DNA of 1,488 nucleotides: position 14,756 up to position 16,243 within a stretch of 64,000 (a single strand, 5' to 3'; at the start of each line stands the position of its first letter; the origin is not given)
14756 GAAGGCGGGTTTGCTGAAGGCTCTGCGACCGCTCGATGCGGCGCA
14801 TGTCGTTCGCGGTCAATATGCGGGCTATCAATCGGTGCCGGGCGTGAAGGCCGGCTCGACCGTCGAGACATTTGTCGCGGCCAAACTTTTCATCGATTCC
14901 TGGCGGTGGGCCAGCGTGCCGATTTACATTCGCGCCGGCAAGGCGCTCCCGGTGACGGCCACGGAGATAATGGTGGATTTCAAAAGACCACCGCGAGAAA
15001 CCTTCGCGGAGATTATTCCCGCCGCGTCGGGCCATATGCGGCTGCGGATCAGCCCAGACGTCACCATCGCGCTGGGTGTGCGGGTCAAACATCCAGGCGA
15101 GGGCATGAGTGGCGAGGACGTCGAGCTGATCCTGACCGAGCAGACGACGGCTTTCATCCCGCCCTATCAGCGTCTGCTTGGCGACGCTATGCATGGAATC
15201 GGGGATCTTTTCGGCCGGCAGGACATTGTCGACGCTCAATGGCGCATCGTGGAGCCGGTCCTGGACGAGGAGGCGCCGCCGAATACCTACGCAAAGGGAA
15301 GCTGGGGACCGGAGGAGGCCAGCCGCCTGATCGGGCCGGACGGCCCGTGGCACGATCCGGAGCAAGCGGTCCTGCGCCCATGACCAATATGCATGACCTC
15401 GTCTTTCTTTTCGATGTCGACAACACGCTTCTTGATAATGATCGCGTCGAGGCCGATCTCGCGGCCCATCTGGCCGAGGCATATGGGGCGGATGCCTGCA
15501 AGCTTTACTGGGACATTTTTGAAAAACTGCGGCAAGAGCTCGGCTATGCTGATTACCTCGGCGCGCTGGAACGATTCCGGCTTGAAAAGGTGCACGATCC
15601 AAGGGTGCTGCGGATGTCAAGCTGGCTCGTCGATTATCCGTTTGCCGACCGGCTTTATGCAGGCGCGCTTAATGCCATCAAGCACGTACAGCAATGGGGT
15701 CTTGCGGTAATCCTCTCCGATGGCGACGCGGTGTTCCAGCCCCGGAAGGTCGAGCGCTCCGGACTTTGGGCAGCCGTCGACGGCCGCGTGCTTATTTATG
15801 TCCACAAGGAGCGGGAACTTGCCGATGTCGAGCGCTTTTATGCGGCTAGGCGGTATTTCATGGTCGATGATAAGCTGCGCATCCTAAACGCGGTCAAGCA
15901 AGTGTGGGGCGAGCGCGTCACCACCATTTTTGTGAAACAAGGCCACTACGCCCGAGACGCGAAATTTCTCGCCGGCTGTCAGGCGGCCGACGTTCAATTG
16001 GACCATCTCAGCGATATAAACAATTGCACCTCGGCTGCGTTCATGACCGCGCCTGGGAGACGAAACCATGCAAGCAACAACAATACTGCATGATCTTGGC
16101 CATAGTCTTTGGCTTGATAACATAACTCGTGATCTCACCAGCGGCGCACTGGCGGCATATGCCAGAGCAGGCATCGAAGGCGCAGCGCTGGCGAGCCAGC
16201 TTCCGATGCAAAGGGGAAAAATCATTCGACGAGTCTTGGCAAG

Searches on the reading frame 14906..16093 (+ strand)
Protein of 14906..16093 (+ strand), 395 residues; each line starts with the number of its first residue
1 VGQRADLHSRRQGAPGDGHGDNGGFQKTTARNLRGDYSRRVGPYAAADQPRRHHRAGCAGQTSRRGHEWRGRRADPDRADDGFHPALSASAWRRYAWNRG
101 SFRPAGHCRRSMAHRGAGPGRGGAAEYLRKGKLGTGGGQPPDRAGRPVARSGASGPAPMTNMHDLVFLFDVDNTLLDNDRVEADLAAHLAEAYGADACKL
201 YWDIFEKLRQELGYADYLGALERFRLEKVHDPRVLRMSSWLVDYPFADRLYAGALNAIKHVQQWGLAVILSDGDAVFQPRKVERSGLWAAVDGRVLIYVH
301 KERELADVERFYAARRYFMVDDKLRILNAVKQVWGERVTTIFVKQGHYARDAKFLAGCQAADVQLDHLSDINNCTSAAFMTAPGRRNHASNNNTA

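Call 10: search_protein_families(library=pfam, proteins=[window:14906-16093:+])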
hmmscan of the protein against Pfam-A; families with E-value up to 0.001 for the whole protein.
window:14906-16093:+ (395 aa): 1 family
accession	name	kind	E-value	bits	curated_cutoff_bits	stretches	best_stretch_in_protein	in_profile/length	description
PF00702.32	Hydrolase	-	1.9e-06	28.8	26.4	1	166-293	3-143/191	haloacid dehalogenase-like hydrolase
